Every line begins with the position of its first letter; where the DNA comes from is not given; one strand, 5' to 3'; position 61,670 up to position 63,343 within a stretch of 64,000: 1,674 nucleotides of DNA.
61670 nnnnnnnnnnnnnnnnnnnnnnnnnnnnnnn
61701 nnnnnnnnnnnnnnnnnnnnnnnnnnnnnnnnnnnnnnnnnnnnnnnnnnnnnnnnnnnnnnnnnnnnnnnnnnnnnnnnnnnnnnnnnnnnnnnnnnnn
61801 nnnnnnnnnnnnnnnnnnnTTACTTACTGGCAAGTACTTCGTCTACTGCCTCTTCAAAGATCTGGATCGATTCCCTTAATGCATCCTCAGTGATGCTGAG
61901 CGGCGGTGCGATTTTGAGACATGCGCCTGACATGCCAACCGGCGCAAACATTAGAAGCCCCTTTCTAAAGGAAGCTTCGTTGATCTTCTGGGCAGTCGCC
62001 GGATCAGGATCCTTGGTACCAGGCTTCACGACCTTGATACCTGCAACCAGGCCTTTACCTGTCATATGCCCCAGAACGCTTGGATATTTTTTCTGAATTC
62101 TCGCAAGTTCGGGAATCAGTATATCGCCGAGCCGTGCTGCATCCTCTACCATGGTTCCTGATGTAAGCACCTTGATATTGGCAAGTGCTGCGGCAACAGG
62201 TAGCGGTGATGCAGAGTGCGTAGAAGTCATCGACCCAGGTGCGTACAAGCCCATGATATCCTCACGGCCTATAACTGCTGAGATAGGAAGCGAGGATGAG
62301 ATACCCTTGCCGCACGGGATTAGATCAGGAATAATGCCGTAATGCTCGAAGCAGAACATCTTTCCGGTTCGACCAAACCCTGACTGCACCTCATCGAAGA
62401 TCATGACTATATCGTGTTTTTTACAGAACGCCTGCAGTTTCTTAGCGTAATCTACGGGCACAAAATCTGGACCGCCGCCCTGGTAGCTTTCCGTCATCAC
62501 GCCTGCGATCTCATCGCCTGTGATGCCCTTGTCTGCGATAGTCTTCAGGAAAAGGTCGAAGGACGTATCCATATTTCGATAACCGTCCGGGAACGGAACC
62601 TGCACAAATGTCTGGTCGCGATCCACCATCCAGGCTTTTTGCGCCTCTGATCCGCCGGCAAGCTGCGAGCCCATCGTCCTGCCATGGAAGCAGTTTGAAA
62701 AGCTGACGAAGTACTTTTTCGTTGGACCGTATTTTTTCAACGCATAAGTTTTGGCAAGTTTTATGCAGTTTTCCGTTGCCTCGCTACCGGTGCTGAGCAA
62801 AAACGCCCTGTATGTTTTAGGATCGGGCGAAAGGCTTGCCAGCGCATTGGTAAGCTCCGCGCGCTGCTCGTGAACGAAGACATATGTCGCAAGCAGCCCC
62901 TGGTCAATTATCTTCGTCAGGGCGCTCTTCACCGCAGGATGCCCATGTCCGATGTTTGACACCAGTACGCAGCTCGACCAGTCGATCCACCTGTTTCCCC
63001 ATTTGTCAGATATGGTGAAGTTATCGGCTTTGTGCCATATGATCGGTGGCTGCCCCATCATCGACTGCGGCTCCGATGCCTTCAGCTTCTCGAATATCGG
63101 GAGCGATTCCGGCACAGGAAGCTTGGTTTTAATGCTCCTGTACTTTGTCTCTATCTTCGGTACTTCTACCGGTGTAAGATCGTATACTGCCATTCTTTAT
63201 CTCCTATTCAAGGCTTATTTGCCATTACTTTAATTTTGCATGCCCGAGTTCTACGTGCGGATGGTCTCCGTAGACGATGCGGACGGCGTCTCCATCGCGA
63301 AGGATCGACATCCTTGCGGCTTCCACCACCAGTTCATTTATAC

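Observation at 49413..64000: Candidate undescribed amino-uronate catabolic pathway feeding the pentose phosphate pathway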

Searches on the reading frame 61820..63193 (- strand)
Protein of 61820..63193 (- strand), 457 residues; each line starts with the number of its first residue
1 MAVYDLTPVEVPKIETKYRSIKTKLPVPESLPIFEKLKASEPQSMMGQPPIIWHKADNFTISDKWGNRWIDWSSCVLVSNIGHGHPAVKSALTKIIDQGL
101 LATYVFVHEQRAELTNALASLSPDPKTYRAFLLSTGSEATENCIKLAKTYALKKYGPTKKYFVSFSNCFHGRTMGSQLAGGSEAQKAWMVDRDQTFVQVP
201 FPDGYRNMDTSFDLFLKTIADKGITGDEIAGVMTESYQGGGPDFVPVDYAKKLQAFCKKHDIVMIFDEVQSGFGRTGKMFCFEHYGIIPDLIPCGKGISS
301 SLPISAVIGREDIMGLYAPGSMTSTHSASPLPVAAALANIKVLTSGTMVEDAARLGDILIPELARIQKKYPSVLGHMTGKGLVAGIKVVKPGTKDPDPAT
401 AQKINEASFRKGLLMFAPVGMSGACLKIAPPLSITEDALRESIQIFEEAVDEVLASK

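Call 3: search_protein_families(library=pfam, proteins=[window:61820-63193:-])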
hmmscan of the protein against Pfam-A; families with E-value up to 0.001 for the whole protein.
window:61820-63193:- (457 aa): 1 family
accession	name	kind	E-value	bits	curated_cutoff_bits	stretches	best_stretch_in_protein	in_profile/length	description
PF00202.27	Aminotran_3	-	6.3e-85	285.7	30.5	1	49-450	9-403/403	Aminotransferase class-III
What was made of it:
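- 61820..63193 (-): Class III (GABA/acetylornithine-type) aminotransferase, the core of the upper module. PF00202, 286 bits (call 3).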

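Call 4: search_protein_families(library=ncbifam, proteins=[window:61820-63193:-])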
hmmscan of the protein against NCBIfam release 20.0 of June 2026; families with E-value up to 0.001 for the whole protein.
window:61820-63193:- (457 aa): 69 families (the best 25 are shown)
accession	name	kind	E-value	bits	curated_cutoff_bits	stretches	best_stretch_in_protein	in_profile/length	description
NF004426.0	PRK05769.1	equivalog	3.3e-86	289.8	552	1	19-453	6-440/441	acetyl ornithine aminotransferase family protein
NF005993.0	PRK08117.1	subfamily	3e-79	266.7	574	1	45-453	20-430/433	aspartate aminotransferase family protein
TIGR00700.1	GABAtrnsam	equivalog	1.5e-77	261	506.65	1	51-450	17-418/420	4-aminobutyrate--2-oxoglutarate transaminase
NF004714.0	PRK06058.1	subfamily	5.8e-76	255.9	639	1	17-452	10-446/447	4-aminobutyrate--2-oxoglutarate transaminase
NF006228.0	PRK08360.1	equivalog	8.2e-74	248.8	608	1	45-455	19-429/443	aspartate aminotransferase family protein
NF005376.0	PRK06918.1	equivalog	1.1e-72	244.9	676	1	22-453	9-444/451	4-aminobutyrate--2-oxoglutarate transaminase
NF006368.0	PRK08593.1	equivalog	2.2e-72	244.1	570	1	50-455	27-434/448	aspartate aminotransferase family protein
TIGR00707.1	argD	subfamily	3e-71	240.2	410.05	1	46-450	6-380/381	acetylornithine/succinylornithine family transaminase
NF005692.0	PRK07495.1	equivalog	1.8e-67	227.9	724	1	52-453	25-422/425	4-aminobutyrate--2-oxoglutarate transaminase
NF049976.1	AmadipTransam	equivalog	2.9e-67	227.4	650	1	49-452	14-414/416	2-aminoadipate transaminase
NF002325.0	PRK01278.1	subfamily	7.7e-65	219.1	372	1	54-453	18-389/395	acetylornithine transaminase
NF002874.0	PRK03244.1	equivalog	1.1e-63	215.4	457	1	45-453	21-395/399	acetylornithine transaminase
NF006733.0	PRK09264.1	subfamily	6.4e-62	209.4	438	1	33-455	6-419/425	diaminobutyrate--2-oxoglutarate transaminase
TIGR01885.1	Orn_aminotrans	equivalog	7.1e-60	202.8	378.4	1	50-450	20-401/402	ornithine--oxo-acid transaminase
NF005272.0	PRK06777.1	equivalog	9.5e-60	202.3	725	1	54-449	27-418/421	4-aminobutyrate--2-oxoglutarate transaminase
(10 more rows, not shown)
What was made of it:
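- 61820..63193 (-): All NCBIfam equivalogs fall below their cut-offs (call 4).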

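Call 7: find_encoding_contigs(protein=window:61820-63193:-, flank=10000, max_places=6)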
Protein window:61820-63193:- (457 aa): 1 contig read that carries it; 1 place shown.
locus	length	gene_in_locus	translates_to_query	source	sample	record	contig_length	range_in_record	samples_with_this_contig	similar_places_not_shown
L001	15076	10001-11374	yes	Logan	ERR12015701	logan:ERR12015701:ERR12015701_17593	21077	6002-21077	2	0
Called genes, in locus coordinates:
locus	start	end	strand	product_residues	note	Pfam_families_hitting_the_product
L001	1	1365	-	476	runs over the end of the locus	PF02522:Antibiotic_NAT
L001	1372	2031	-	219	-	PF04199:Cyclase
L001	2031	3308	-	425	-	PF01053:Cys_Met_Meta_PP (weak), PF00155:Aminotran_1_2 (faint), PF01041:DegT_DnrJ_EryC1, PF01212:Beta_elim_lyase (weak)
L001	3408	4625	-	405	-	PF10114:PocR, PF06580:His_kinase, PF02518:HATPase_c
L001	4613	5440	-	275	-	PF00072:Response_reg, PF12833:HTH_18, PF00165:HTH_AraC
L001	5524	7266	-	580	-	PF09992:NAGPA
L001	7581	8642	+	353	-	PF00356:LacI, PF00532:Peripla_BP_1, PF13407:Peripla_BP_4, PF13377:Peripla_BP_3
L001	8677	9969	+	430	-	PF01408:GFO_IDH_MocA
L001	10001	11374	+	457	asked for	PF00202:Aminotran_3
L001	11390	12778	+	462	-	PF16257:UxaE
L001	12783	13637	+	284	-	PF00106:adh_short, PF13561:adh_short_C2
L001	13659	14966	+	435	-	PF00365:PFK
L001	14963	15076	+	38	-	?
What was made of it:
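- Checked: It shows the full 430-aa Gfo preceded only by a LacI-family regulator, then a divergent NAGPA-domain gene (call 7).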

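Call 14: find_homologous_proteins(query=window:61820-63193:-, max_evalue=1e-30)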
Query window:61820-63193:- (457 aa): 7896 proteins with E <= 1e-30 among 8000 candidates; the best 120 are listed.
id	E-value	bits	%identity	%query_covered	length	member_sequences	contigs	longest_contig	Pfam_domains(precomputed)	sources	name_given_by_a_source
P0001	0.0e+0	1041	100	100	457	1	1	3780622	PF00202.28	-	-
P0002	6.1e-249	844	80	99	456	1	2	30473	PF00202.28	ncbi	ncbi:MAG: aspartate aminotransferase family protein [Armatimonadota bacterium]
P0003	2.3e-247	839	79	100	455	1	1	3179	PF00202.28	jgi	jgi:4-aminobutyrate aminotransferase-like enzyme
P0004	5.6e-244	828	78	100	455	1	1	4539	PF00202.28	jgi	jgi:4-aminobutyrate aminotransferase / (S)-3-amino-2-methylpropionate transaminase / 5-aminovalerate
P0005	1.4e-242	823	77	100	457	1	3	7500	PF00202.28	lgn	-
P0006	8.1e-242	821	78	100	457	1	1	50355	PF00202.28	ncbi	ncbi:MAG: aspartate aminotransferase family protein [Armatimonadota bacterium]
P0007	7.9e-241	817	77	100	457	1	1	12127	PF00202.28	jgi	-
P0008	1.3e-240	817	76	100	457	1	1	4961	PF00202.28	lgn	-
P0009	2.2e-240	816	76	99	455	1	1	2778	PF00202.28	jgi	jgi:4-aminobutyrate aminotransferase-like enzyme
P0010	4.1e-240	815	77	99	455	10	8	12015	PF00202.28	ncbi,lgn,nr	ncbi:MAG TPA: aspartate aminotransferase family protein [Armatimonadetes bacterium]|nr:aspartate ami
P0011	2.0e-239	813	76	100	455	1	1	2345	PF00202.28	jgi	jgi:4-aminobutyrate aminotransferase/(S)-3-amino-2-methylpropionate transaminase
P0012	2.0e-239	813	77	99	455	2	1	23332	PF00202.28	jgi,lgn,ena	-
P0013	3.9e-239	812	77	99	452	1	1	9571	PF00202.28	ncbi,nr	ncbi:MAG: aspartate aminotransferase family protein [bacterium]|nr:aspartate aminotransferase family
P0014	3.9e-239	812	76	100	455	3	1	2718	PF00202.28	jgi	-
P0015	2.0e-238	809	76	100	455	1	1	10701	PF00202.28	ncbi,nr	ncbi:MAG: aspartate aminotransferase family protein [Chloroflexi bacterium]|nr:aspartate aminotransf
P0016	2.3e-238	809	76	100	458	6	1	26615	PF00202.28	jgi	jgi:4-aminobutyrate aminotransferase/(S)-3-amino-2-methylpropionate transaminase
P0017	3.8e-238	808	75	99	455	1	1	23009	PF00202.28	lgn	-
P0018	2.9e-237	806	75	100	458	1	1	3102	PF00202.28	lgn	-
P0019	6.4e-237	804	75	100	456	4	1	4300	PF00202.28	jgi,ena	-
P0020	1.2e-236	803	75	100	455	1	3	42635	PF00202.28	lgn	-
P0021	1.4e-236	803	76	99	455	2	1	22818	PF00202.28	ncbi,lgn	ncbi:MAG: aminotransferase class III-fold pyridoxal phosphate-dependent enzyme [Armatimonadota bacte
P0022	2.2e-236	803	74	100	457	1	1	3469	PF00202.28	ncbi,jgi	ncbi:MAG: aspartate aminotransferase family protein [Terriglobia bacterium]|jgi:4-aminobutyrate amin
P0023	2.3e-236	803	75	100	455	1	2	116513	PF00202.28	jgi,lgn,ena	jgi:4-aminobutyrate aminotransferase-like enzyme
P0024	5.5e-236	801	75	100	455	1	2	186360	PF00202.28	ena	-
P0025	1.5e-235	800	75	100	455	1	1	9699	PF00202.28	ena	-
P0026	5.3e-235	798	75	100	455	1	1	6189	PF00202.28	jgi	-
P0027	1.5e-234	797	74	100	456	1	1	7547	PF00202.28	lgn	-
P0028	4.0e-234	795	75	100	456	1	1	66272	PF00202.28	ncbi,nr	ncbi:MAG: aspartate aminotransferase family protein [Armatimonadota bacterium]|nr:aspartate aminotra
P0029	8.3e-234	794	74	99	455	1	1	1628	PF00202.28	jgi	-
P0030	3.0e-233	792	73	100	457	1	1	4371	PF00202.28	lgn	-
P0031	4.8e-233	792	75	100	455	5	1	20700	PF00202.28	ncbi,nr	ncbi:MAG: aspartate aminotransferase family protein [Armatimonadetes bacterium]|nr:aspartate aminotr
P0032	4.9e-233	792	75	100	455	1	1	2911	PF00202.28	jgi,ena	-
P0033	7.1e-233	791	73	100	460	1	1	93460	PF00202.28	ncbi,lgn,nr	ncbi:MAG: aminotransferase class III-fold pyridoxal phosphate-dependent enzyme [Armatimonadetes bact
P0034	7.3e-233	791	74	100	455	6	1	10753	PF00202.28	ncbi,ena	-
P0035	1.1e-232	791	74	100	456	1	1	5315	PF00202.28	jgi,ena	-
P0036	1.1e-232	790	74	100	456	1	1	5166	PF00202.28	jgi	jgi:4-aminobutyrate aminotransferase-like enzyme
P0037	1.2e-232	790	73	100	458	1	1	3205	PF00202.28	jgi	jgi:4-aminobutyrate aminotransferase/(S)-3-amino-2-methylpropionate transaminase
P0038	1.2e-232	790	74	100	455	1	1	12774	PF00202.28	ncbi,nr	ncbi:MAG: aminotransferase class III-fold pyridoxal phosphate-dependent enzyme [Candidatus Aminicena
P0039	1.6e-232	790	72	99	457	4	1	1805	PF00202.28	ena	-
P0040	1.7e-232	790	73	100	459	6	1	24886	PF00202.28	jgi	jgi:4-aminobutyrate aminotransferase-like enzyme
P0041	1.7e-232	790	74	100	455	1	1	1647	PF00202.28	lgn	-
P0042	1.9e-232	790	75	100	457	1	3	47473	PF00202.28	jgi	jgi:4-aminobutyrate aminotransferase-like enzyme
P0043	2.5e-232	789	74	100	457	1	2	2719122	PF00202.28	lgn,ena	-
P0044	2.8e-232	789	74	99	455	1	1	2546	PF00202.28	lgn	-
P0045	4.2e-232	789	74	100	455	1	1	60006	PF00202.28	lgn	-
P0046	5.8e-232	788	74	100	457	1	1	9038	PF00202.28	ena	-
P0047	6.0e-232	788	74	100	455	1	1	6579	PF00202.28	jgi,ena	jgi:4-aminobutyrate aminotransferase/(S)-3-amino-2-methylpropionate transaminase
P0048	6.0e-232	788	74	100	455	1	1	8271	PF00202.28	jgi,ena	-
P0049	9.4e-232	787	74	100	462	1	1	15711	PF00202.28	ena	-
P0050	1.3e-231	787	74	100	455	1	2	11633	PF00202.28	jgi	jgi:4-aminobutyrate aminotransferase/(S)-3-amino-2-methylpropionate transaminase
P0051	2.4e-231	786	73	99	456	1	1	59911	PF00202.28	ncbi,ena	-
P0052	2.7e-231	786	72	100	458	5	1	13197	PF00202.28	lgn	-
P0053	2.9e-231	786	74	99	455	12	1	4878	PF00202.28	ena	-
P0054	3.4e-231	786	73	100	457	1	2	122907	PF00202.28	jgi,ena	jgi:4-aminobutyrate aminotransferase-like enzyme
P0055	3.9e-231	785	74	100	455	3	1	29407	PF00202.28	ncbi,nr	ncbi:MAG: aspartate aminotransferase family protein, partial [Acidobacteriia bacterium]|nr:aspartate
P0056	4.9e-231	785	73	100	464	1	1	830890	PF00202.28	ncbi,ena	-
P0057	5.4e-231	785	74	99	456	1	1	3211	PF00202.28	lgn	-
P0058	5.8e-231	785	74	100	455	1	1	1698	PF00202.28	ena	-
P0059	1.0e-230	784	72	99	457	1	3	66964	PF00202.28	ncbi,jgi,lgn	ncbi:MAG: aspartate aminotransferase family protein [Kiritimatiellia bacterium]|jgi:4-aminobutyrate 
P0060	1.0e-230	784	73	99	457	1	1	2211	PF00202.28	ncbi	-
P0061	1.1e-230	784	74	100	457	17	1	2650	PF00202.28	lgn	-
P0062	1.2e-230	784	73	100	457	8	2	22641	PF00202.28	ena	-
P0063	1.3e-230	784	74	100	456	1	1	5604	PF00202.28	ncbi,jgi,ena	-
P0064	1.6e-230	783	73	100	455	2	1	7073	PF00202.28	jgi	jgi:4-aminobutyrate aminotransferase-like enzyme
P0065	1.7e-230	783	74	100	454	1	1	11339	PF00202.28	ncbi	-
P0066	2.1e-230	783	73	100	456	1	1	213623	PF00202.28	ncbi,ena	-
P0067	2.1e-230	783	73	100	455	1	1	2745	PF00202.28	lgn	-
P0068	2.3e-230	783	74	100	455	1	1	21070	PF00202.28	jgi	jgi:4-aminobutyrate aminotransferase/diaminobutyrate-pyruvate transaminase/4-aminobutyrate aminotran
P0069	2.7e-230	783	73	100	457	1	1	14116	PF00202.28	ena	-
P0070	4.7e-230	782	73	100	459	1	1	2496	PF00202.28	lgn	-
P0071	5.1e-230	782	73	99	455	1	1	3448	PF00202.28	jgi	-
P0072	5.2e-230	782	73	100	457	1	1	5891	PF00202.28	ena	-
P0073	5.2e-230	782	73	100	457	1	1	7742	PF00202.28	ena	-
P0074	5.8e-230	781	73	100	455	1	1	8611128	PF00202.28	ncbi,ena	-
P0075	5.8e-230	781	74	100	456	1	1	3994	PF00202.28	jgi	jgi:4-aminobutyrate aminotransferase/(S)-3-amino-2-methylpropionate transaminase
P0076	6.6e-230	781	73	100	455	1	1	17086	PF00202.28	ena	-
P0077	6.8e-230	781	74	99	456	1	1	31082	PF00202.28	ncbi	-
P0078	7.3e-230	781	73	100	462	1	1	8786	PF00202.28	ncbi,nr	ncbi:MAG: 4-aminobutyrate aminotransferase [Armatimonadetes bacterium RBG_16_58_9]|nr:MAG: 4-aminobu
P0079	9.7e-230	781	73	99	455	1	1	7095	PF00202.28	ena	-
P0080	1.0e-229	781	73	99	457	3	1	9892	PF00202.28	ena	-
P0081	1.1e-229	781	74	100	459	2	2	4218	PF00202.28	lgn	-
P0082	1.8e-229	780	73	99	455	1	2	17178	PF00202.28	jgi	-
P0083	2.1e-229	780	73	100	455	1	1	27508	PF00202.28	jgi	jgi:4-aminobutyrate aminotransferase-like enzyme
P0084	2.3e-229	780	73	100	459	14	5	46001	PF00202.28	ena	-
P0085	3.2e-229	779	74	100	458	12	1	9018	PF00202.28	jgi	-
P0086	3.4e-229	779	73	100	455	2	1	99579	PF00202.28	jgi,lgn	jgi:4-aminobutyrate aminotransferase-like enzyme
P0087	3.7e-229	779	72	100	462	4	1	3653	PF00202.28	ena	-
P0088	4.6e-229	779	73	100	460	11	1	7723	PF00202.28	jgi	-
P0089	4.6e-229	779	73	99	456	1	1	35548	PF00202.28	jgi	jgi:4-aminobutyrate aminotransferase-like enzyme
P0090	4.8e-229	778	73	100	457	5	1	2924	PF00202.28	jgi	-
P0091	5.3e-229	778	73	100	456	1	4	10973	PF00202.28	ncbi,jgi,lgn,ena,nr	ncbi:MAG: 4-aminobutyrate aminotransferase [Elusimicrobia bacterium RIFOXYD2_FULL_34_15]|nr:MAG: 4-a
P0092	6.8e-229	778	73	100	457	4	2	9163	PF00202.28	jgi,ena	jgi:4-aminobutyrate aminotransferase-like enzyme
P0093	6.8e-229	778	74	100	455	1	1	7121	PF00202.28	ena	-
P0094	8.9e-229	778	73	99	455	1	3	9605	PF00202.28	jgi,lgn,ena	-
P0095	9.0e-229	778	73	99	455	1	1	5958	PF00202.28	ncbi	-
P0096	9.1e-229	778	73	100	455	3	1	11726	PF00202.28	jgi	jgi:4-aminobutyrate aminotransferase / (S)-3-amino-2-methylpropionate transaminase / 5-aminovalerate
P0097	9.5e-229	777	74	100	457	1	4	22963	PF00202.28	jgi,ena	jgi:4-aminobutyrate aminotransferase-like enzyme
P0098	9.8e-229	777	72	100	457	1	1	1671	PF00202.28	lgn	-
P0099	1.0e-228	777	73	100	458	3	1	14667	PF00202.28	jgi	jgi:4-aminobutyrate aminotransferase/diaminobutyrate-pyruvate transaminase/4-aminobutyrate aminotran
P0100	1.2e-228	777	73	99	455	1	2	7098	PF00202.28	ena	-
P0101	1.2e-228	777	73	99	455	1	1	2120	PF00202.28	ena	-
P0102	1.4e-228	777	73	99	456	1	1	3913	PF00202.28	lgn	-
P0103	1.5e-228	777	72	100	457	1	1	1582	PF00202.28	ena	-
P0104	1.8e-228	777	73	100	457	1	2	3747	PF00202.28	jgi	-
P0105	1.8e-228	777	72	100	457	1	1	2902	PF00202.28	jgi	jgi:4-aminobutyrate aminotransferase-like enzyme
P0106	1.8e-228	777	73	100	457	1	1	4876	PF00202.28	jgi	jgi:4-aminobutyrate aminotransferase-like enzyme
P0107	1.9e-228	776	73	100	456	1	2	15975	PF00202.28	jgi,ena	jgi:4-aminobutyrate aminotransferase-like enzyme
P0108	2.0e-228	776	72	100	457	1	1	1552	PF00202.28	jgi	jgi:4-aminobutyrate aminotransferase / (S)-3-amino-2-methylpropionate transaminase / 5-aminovalerate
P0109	2.2e-228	776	73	100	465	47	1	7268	PF00202.28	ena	-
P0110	2.3e-228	776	73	99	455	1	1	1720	PF00202.28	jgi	-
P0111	2.3e-228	776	73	99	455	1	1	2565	PF00202.28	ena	-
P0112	2.6e-228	776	73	100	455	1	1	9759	PF00202.28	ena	-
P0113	3.0e-228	776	74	100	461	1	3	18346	PF00202.28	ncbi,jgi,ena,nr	ncbi:MAG: 4-aminobutyrate aminotransferase [Lentisphaerae bacterium GWF2_44_16]|nr:MAG: 4-aminobutyr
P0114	3.2e-228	776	73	99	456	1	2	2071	PF00202.28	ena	-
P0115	3.3e-228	776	72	100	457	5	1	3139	PF00202.28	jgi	jgi:4-aminobutyrate aminotransferase / (S)-3-amino-2-methylpropionate transaminase / 5-aminovalerate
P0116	3.3e-228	776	73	99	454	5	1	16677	PF00202.28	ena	-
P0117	3.4e-228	776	72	100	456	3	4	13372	PF00202.28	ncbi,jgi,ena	jgi:4-aminobutyrate aminotransferase-like enzyme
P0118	3.6e-228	776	71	100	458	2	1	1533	PF00202.28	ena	-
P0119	5.2e-228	775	72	99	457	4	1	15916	PF00202.28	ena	-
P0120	5.5e-228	775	73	100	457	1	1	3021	PF00202.28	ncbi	-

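Call 15: find_encoding_contigs(protein=P0074, flank=10000, max_places=1)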
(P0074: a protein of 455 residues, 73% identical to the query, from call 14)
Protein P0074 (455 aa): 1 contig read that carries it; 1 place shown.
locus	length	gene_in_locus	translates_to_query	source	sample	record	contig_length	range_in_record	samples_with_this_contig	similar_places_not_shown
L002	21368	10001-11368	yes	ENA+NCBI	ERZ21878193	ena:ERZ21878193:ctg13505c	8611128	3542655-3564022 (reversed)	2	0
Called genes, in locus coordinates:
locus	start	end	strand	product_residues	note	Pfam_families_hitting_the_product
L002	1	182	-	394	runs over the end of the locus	PF25885:HH_EMRA (weak), PF25876:HH_MFP_RND (weak), PF25989:YknX_C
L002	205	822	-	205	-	PF00440:TetR_N, PF09209:CecR_C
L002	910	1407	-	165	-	-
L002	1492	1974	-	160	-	-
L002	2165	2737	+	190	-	-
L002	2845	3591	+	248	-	-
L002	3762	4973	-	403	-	PF00294:PfkB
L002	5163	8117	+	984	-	PF05088:Bac_GDH_CD, PF00208:ELFV_dehydrog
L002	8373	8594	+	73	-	PF13366:PDDEXK_3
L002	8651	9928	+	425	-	PF01408:GFO_IDH_MocA, PF22725:GFO_IDH_MocA_C3 (weak)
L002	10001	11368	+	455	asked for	PF00202:Aminotran_3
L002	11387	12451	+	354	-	PF21181:SsfX3_N, PF13472:Lipase_GDSL_2, PF14606:Lipase_GDSL_3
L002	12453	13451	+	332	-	PF01408:GFO_IDH_MocA, PF02894:GFO_IDH_MocA_C, PF22725:GFO_IDH_MocA_C3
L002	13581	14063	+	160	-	-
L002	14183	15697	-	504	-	PF03951:Gln-synt_N, PF00120:Gln-synt_C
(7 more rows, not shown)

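Call 16: find_encoding_contigs(protein=P0059, flank=10000, max_places=1)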
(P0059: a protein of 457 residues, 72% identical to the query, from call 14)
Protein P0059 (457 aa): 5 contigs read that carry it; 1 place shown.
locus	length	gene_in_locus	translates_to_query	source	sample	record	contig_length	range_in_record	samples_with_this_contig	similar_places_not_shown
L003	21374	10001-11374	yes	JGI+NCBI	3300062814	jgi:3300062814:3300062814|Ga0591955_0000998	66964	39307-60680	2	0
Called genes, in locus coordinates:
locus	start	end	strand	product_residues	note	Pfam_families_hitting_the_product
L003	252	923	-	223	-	PF00814:TsaD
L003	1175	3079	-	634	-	PF00483:NTP_transferase, PF12804:NTP_transf_3, PF01636:APH, PF02958:EcKL (weak)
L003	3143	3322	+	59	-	-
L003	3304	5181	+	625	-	PF00953:Glycos_transf_4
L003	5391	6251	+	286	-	PF01557:FAA_hydrolase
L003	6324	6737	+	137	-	PF01451:LMWPc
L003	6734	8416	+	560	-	PF02502:LacAB_rpiB, PF00464:SHMT, PF00155:Aminotran_1_2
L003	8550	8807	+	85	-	-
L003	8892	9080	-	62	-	PF02416:TatA_B_E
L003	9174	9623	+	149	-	PF00383:dCMP_cyt_deam_1, PF14437:MafB19-deam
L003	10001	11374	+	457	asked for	PF00202:Aminotran_3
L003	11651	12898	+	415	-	-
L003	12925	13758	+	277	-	PF02649:GCHY-1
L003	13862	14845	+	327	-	-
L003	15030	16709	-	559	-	PF02690:Na_Pi_cotrans, PF01895:PhoU (weak)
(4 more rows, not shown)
